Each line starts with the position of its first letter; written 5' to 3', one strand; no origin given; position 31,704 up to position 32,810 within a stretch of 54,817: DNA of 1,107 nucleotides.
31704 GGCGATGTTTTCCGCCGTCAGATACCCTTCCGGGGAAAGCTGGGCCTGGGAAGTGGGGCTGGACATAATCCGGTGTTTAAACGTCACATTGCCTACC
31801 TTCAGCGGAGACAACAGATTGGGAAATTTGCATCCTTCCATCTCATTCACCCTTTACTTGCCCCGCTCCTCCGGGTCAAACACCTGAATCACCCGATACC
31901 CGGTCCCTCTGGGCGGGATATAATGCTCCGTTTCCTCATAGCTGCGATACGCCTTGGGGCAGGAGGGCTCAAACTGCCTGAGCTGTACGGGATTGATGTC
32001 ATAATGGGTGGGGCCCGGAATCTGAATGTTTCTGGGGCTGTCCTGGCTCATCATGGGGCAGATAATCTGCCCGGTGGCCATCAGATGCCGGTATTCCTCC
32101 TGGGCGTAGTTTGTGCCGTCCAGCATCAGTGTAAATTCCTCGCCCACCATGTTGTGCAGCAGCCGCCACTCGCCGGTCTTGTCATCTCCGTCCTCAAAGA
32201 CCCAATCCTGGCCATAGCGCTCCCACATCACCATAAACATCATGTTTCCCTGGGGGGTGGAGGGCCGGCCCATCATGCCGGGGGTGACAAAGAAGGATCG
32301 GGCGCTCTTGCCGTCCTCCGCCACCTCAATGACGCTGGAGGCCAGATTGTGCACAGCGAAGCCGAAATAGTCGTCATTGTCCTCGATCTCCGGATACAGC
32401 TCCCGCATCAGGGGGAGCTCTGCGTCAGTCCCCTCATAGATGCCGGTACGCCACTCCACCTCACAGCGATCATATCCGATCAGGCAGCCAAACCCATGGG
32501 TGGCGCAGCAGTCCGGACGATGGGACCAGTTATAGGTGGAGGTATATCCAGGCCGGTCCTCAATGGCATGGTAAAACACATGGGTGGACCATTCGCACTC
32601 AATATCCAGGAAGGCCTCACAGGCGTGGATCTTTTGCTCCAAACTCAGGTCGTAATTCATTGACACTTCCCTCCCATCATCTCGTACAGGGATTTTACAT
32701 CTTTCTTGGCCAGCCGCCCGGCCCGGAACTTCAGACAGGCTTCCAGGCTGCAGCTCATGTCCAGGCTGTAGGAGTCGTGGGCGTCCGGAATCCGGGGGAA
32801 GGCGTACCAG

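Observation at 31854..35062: Three tandem, translationally coupled ~260-aa NTF2/SnoaL-like paralogues behind a flavodoxin-fold protein: possible hetero-oligomeric dehydratase/isomerase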

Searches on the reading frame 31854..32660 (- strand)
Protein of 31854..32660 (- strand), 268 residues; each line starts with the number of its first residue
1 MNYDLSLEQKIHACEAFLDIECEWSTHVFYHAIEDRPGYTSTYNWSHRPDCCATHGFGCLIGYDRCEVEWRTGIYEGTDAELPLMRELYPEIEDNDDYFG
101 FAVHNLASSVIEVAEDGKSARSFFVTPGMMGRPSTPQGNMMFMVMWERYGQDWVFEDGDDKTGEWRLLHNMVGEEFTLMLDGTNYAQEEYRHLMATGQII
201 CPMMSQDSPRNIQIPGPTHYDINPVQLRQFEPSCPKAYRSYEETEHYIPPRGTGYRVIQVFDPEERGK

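Call 3: search_protein_families(library=pfam, proteins=[window:31854-32660:-], max_evalue=1)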
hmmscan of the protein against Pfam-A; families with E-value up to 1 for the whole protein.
window:31854-32660:- (268 aa): 0 families

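Call 4: search_protein_families(library=ncbifam, proteins=[window:31854-32660:-], max_evalue=1)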
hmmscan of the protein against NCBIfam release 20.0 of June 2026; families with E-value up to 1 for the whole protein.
window:31854-32660:- (268 aa): 0 families

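Call 11: search_solved_structures(query=window:31854-32660:-, max_evalue=10)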
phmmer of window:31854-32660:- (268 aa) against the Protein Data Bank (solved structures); distinct sequences matched with E-value up to 10: 1.
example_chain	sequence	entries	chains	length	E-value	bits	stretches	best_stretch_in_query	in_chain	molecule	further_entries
2fz6_A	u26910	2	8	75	1.6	11.2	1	48-80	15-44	Hydrophobin-1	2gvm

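Call 23: find_homologous_proteins(query=window:31854-32660:-, max_evalue=0.001)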
Query window:31854-32660:- (268 aa): 57 proteins with E <= 0.001 among 138 candidates.
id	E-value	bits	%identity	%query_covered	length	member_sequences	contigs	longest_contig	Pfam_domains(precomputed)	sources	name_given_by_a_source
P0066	1.3e-190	650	100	100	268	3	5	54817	-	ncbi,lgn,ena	-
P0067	1.4e-150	518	79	98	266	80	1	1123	-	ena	-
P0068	2.2e-139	482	73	98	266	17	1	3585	-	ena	-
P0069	1.4e-136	473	72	100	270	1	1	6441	-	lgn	-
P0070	1.9e-131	456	71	99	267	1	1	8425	-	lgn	-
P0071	4.1e-127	442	70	97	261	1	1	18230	-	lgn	-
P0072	2.6e-126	439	70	98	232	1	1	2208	-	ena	-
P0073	1.6e-91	325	54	99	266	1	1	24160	-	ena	-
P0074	2.5e-88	314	55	95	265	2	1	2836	-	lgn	-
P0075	3.9e-87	310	52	98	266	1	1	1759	-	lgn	-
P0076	8.7e-72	260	74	54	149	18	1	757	-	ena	-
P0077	3.5e-44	169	39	97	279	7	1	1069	-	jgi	jgi:hypothetical protein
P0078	9.8e-33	132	34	92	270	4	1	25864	-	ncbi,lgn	-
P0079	8.3e-22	96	32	92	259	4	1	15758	-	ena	-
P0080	1.1e-21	95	34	70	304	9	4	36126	-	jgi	jgi:hypothetical protein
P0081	2.0e-20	91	34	71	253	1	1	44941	PF13577.13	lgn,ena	-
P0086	1.9e-18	85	31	91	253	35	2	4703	PF13577.13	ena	-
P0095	1.1e-17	82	28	90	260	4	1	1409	PF13577.13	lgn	-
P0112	5.7e-10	57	31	57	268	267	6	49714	PF13577.13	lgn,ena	-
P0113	9.9e-10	56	31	57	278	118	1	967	PF13577.13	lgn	-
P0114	1.1e-9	56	34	52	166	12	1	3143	PF13577.13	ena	-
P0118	1.9e-7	49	30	57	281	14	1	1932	PF13577.13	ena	-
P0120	1.1e-6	46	45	22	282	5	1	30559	PF13577.13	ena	-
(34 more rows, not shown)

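Call 28: search_solved_structures(query=A1, max_evalue=1, show_alignments=2)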
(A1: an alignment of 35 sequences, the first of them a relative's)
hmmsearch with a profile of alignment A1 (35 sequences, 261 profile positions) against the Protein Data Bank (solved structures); distinct sequences matched with E-value up to 1: 4.
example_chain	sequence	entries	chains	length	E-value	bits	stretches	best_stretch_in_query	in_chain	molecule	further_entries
8abv_A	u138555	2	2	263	9e-05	25.2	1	105-169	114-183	SnoaL-like domain-containing protein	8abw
8abt_A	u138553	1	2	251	0.0031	20.2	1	105-164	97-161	SnoaL-like domain-containing protein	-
8abu_A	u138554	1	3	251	0.012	18.2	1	109-164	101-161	SnoaL-like domain-containing protein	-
4cit_A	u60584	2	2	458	0.85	12.2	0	164-252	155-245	VANADIUM-DEPENDENT HALOPEROXIDASE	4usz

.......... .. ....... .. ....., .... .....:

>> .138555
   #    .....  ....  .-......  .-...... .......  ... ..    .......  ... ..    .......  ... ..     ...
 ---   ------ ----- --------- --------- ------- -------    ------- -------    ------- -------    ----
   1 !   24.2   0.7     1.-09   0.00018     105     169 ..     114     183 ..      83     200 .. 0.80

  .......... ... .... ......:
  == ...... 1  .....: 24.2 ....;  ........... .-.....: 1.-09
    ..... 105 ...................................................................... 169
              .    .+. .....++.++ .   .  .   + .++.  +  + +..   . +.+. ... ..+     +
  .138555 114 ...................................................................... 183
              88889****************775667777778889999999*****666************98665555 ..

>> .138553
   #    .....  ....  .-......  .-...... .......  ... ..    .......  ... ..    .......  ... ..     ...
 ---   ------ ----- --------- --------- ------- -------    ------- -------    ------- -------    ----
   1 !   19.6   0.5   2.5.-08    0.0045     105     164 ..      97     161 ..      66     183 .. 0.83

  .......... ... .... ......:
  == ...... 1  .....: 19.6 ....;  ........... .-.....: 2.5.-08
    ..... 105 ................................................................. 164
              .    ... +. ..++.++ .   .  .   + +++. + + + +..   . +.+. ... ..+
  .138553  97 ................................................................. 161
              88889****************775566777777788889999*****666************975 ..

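Call 46: search_solved_structures(query=A3, max_evalue=1, show_alignments=2)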
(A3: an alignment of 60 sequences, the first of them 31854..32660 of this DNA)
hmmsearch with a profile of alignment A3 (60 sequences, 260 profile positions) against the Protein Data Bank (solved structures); distinct sequences matched with E-value up to 1: 3.
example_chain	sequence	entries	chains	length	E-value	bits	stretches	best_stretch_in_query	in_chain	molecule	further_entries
8abv_A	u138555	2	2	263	6.4e-07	32.2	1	105-179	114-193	SnoaL-like domain-containing protein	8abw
8abt_A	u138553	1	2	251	4.5e-05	26.1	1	105-175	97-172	SnoaL-like domain-containing protein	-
8abu_A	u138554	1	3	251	0.00023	23.8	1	109-165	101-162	SnoaL-like domain-containing protein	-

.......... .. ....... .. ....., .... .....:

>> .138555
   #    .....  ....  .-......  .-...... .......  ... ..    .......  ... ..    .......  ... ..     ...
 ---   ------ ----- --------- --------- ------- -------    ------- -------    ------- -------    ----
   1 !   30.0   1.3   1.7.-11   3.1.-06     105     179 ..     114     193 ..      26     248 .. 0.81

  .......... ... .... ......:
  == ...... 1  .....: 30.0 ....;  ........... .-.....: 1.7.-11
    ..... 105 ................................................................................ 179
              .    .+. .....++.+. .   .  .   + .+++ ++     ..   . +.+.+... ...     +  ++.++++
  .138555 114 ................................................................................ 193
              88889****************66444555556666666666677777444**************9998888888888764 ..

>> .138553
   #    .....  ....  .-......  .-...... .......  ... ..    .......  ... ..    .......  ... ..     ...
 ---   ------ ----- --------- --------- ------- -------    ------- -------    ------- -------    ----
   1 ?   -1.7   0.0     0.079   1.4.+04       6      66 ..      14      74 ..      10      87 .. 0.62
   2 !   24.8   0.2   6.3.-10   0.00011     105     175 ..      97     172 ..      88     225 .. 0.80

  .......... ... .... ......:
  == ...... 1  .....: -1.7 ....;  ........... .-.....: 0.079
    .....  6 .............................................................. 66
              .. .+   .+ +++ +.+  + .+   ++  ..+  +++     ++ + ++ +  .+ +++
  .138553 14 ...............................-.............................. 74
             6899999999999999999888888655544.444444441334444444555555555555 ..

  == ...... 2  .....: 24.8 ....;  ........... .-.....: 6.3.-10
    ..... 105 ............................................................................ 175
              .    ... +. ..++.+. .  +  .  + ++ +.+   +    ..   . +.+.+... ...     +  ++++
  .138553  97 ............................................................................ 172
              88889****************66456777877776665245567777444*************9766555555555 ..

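Call 63: predict_structure(alignment_id=A1)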
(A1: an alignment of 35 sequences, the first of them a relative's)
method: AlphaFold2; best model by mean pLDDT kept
length: 268 residues; sequences in the alignment: 35
mean_pLDDT: 82.7   pTM: 0.82
mean pLDDT of the five models: 82.7, 81.1, 80.8, 80.0, 79.5
residues with pLDDT >= 90: 84; 70-90: 142; 50-70: 38; < 50: 4
segments of 3 or more residues with pLDDT < 50: none
pLDDT, mean of each block of 10 residues (from residue 1): 82 93 89 71 88 85 85 74 92 86 87 95 92 87 88 93 93 80 70 85 65 69 55 90 83 79 75
secondary structure, 60 per line:
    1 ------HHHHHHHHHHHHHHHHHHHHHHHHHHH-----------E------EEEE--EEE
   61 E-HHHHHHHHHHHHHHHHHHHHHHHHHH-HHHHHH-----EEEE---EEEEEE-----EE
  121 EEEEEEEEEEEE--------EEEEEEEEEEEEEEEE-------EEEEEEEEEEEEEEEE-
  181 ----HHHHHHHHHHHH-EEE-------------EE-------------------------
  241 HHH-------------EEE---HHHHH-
elements in order: H7-33 E52-55 E58-61 H63-88 H90-95 E101-104 E108-113 E119-132 E141-156 E164-179 H185-196 E198-200 E257-259 H263-267

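Call 66: fold_search(model_id=the predicted structure, library=pdb)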
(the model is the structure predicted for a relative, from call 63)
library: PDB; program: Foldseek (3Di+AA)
matches with E <= 10: 769; with E <= 0.001: 12
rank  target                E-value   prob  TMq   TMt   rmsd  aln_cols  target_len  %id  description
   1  8abv                  1.5e-05  1.00  0.41  0.45   6.2       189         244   16  Crystal structure of SpLdpA in complex with erythro-DGPD (released 2023-02-01)
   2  8abw                  2.2e-05  1.00  0.41  0.45   6.2       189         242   16  Crystal structure of SpLdpA in complex with threo-DGPD (released 2023-02-01)
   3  8abt_B                2.7e-05  1.00  0.44  0.49   6.1       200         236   14  Crystal structure of NaLdpA in complex with the product analog Resveratrol (released 2023-02-01)
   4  8abt_A                6.6e-05  1.00  0.42  0.48   6.1       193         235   14  Crystal structure of NaLdpA in complex with the product analog Resveratrol (released 2023-02-01)
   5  4leh_A                8.8e-05  1.00  0.45  0.70   4.1       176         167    8  Crystal structure of a bile-acid 7-alpha dehydratase (CLOSCI_03134) from Clostridium scindens ATCC 35704 at 2.90 A res (released 2013-08-21)
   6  8abu_B                1.2e-04  1.00  0.40  0.44   7.0       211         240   14  Crystal structure of NaLdpA mutant H97Q in complex with erythro-DGPD (released 2023-02-01)
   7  4n3v_A                1.4e-04  1.00  0.45  0.69   3.5       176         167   11  Crystal structure of a bile-acid 7-alpha dehydratase (CLOHIR_00079) from Clostridium hiranonis DSM 13275 at 1.89 A res (released 2013-12-04)
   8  8abu_C                2.5e-04  1.00  0.44  0.50   6.1       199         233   14  Crystal structure of NaLdpA mutant H97Q in complex with erythro-DGPD (released 2023-02-01)
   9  4l8o                  3.2e-04  1.00  0.45  0.70   3.2       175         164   10  Crystal structure of a bile-acid 7-alpha dehydratase (CLOHYLEM_06634) from Clostridium hylemonae DSM 15053 at 2.20 A res (released 2013-08-21)
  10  8abu_A                4.5e-04  1.00  0.43  0.49   6.1       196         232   14  Crystal structure of NaLdpA mutant H97Q in complex with erythro-DGPD (released 2023-02-01)
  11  4l8p                  4.8e-04  1.00  0.43  0.65   4.5       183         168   11  Crystal structure of a bile-acid 7-alpha dehydratase (CLOHIR_00079) from Clostridium hiranonis DSM 13275 at 1.60 A resol (released 2013-08-21)
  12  3a76_A                7.2e-04  1.00  0.41  0.72   5.9       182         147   10  The crystal structure of LinA (released 2010-09-15)
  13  3s5c_A                1.1e-03  1.00  0.43  0.72   4.9       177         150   12  Crystal Structure of a Hexachlorocyclohexane dehydrochlorinase (LinA) Type2 (released 2012-05-23)
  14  4std_A                1.2e-03  1.00  0.40  0.62   5.8       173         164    8  HIGH RESOLUTION STRUCTURES OF SCYTALONE DEHYDRATASE-INHIBITOR COMPLEXES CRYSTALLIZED AT PHYSIOLOGICAL PH (released 1999-12-29)
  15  7jmr                  1.4e-03  1.00  0.41  0.47   5.1       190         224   13  Crystal structure of the pea pathogenicity protein 2 from Madurella mycetomatis (released 2021-02-17)
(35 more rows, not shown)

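Call 82: search_protein_representatives(alignment_id=A1)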
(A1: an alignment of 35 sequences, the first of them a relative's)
Query: 35 sequences, 261 profile positions. Proteins with E-value up to 0.001 (for the whole library): 897; up to 1e-10: 474; up to 1e-30: 103. The best 150 are listed.
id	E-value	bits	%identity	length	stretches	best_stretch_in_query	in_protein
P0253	2.5e-103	361.4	-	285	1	1-256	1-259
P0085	7.2e-97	340.2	-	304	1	1-260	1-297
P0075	9.4e-94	330.0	-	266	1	1-260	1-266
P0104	2.8e-93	328.4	-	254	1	6-249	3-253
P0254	5.6e-90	317.6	-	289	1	1-247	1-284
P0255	1.1e-89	316.7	-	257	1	3-246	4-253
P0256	4.6e-89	314.6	-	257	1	1-248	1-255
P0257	6.7e-88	310.8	-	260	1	4-246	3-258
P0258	1.5e-85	303.1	-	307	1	3-252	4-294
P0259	1.9e-85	302.8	-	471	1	2-245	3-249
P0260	2.6e-84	299.0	-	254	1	1-250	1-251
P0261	7.2e-82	291.0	-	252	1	1-248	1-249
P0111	7.2e-81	287.8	-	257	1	1-249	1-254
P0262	3.1e-80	285.7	-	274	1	1-256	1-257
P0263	1.9e-79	283.1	-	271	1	1-251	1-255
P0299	9.6e-53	195.6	-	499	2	8-246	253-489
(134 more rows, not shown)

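Call 85: find_encoding_contigs(protein=P0299, flank=5000, max_places=2)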
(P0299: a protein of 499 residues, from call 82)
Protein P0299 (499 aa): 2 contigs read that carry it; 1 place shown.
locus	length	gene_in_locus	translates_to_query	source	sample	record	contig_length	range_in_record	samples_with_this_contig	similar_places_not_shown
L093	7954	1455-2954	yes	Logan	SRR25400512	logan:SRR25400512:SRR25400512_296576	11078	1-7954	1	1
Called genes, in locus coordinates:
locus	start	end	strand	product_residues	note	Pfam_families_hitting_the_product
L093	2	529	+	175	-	?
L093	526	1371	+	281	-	-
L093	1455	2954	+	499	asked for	PF13577:SnoaL_4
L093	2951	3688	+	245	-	-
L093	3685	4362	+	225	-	PF07110:EthD (faint)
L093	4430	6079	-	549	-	PF00890:FAD_binding_2, PF01266:DAO (faint), PF12831:FAD_oxidored (weak)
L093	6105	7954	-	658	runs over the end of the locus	PF00724:Oxidored_FMN, PF00890:FAD_binding_2, PF03486:HI0933_like (weak), PF07992:Pyr_redox_2, PF12831:FAD_oxidored, PF13450:NAD_binding_8, PF13738:Pyr_redox_3 (weak), PF00070:Pyr_redox, +5 more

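Call 90: search_protein_families(library=pfam, alignment_id=A3, max_evalue=0.001)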
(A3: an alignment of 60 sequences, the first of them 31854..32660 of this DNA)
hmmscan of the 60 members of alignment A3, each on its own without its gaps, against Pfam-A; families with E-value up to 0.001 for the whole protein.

A. member 1, window:31854-32660:- (268 aa): 0 families

B. families by the number of members that match (of 60 scanned): 1 family
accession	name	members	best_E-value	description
PF13577.12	SnoaL_4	31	1.1e-08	SnoaL-like domain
